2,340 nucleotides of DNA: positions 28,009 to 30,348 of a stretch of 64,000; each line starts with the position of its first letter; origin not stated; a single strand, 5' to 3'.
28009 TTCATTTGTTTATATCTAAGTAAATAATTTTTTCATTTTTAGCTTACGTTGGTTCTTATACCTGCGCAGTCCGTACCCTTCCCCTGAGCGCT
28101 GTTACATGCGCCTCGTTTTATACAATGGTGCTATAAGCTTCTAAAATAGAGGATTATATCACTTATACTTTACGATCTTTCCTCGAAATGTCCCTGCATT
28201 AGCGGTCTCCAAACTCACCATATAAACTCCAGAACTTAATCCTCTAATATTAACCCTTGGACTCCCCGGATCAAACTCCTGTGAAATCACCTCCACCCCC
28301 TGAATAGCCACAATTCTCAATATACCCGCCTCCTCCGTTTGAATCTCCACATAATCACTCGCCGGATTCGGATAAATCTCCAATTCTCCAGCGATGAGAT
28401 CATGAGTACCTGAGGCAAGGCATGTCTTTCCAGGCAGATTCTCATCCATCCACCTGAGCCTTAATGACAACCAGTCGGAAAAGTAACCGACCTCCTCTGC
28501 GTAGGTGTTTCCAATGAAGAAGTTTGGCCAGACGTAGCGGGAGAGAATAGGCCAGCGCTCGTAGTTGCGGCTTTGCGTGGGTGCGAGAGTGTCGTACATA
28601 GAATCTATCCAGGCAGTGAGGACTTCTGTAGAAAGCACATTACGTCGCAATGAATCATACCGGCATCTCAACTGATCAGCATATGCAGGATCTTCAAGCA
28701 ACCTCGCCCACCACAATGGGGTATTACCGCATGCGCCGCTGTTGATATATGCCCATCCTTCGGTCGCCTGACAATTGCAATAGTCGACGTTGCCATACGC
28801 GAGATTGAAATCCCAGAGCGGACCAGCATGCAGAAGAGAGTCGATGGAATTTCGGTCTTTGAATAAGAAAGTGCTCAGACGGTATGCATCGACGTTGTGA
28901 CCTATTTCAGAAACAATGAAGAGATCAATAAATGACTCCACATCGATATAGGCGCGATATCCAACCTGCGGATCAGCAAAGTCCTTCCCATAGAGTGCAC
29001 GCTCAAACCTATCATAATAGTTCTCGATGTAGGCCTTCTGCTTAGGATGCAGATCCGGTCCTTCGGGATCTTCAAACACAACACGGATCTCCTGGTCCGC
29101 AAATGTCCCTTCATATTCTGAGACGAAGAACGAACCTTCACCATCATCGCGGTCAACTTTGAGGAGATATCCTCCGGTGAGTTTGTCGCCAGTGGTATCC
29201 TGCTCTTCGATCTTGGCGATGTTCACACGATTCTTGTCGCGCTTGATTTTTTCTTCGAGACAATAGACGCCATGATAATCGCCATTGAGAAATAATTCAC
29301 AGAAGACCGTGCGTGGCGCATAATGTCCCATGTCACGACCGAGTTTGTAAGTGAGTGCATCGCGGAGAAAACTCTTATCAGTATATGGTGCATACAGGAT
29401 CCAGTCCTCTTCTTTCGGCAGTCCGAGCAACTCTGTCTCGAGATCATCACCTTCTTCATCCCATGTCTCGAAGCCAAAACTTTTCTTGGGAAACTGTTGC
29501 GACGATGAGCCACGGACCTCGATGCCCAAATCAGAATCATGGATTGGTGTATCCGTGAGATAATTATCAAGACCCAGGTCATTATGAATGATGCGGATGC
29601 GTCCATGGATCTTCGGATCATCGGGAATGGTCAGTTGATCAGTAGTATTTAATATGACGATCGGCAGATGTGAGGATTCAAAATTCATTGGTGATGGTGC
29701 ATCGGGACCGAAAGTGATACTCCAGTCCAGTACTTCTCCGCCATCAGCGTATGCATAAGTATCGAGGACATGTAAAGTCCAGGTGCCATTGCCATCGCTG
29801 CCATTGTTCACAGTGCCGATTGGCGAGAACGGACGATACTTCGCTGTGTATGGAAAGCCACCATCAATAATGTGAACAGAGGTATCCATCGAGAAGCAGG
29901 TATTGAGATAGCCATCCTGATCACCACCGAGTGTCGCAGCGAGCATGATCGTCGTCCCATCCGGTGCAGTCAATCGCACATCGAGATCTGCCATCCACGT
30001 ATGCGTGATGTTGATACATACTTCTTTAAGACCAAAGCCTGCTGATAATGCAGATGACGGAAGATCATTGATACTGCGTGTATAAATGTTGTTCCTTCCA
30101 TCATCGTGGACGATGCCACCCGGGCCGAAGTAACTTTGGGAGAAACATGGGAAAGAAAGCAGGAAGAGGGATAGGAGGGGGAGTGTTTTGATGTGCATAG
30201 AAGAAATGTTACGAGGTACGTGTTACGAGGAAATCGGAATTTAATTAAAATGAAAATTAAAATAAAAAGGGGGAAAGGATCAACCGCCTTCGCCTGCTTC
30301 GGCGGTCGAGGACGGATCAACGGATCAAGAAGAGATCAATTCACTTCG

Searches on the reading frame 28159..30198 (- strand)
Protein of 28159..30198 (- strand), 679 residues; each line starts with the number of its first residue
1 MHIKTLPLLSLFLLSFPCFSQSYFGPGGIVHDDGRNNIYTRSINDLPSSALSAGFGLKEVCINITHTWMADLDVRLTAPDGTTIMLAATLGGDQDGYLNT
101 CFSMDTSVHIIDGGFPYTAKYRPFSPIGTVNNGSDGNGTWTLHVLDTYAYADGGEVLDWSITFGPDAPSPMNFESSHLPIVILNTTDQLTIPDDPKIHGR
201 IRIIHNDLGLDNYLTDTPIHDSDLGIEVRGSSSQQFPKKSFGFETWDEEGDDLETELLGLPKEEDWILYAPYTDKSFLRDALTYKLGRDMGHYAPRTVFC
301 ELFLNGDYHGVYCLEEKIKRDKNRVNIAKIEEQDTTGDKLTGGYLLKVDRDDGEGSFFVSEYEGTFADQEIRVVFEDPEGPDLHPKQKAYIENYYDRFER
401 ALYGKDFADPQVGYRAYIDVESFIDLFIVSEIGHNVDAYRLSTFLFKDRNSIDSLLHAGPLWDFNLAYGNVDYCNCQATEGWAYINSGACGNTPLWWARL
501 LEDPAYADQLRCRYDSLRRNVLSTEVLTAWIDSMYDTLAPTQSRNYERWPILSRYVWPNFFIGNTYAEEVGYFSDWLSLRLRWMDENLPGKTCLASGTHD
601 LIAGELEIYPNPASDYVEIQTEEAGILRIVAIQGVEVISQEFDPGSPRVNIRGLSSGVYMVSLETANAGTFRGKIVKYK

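Call 43: search_protein_families(library=pfam, proteins=[window:28159-30198:-], max_evalue=0.001)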
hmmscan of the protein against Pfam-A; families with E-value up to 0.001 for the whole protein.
window:28159-30198:- (679 aa): 3 families
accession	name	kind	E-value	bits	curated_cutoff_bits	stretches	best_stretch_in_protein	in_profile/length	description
PF08757.17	CotH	-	4.2e-62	210.9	23.8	1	226-584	1-322/322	CotH kinase protein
PF01483.27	P_proprotein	-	1.2e-12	48.2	21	1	60-163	6-86/86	Proprotein convertase P-domain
PF18962.6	Por_Secre_tail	-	1.1e-09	38.9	27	1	608-674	1-72/75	Secretion system C-terminal sorting domain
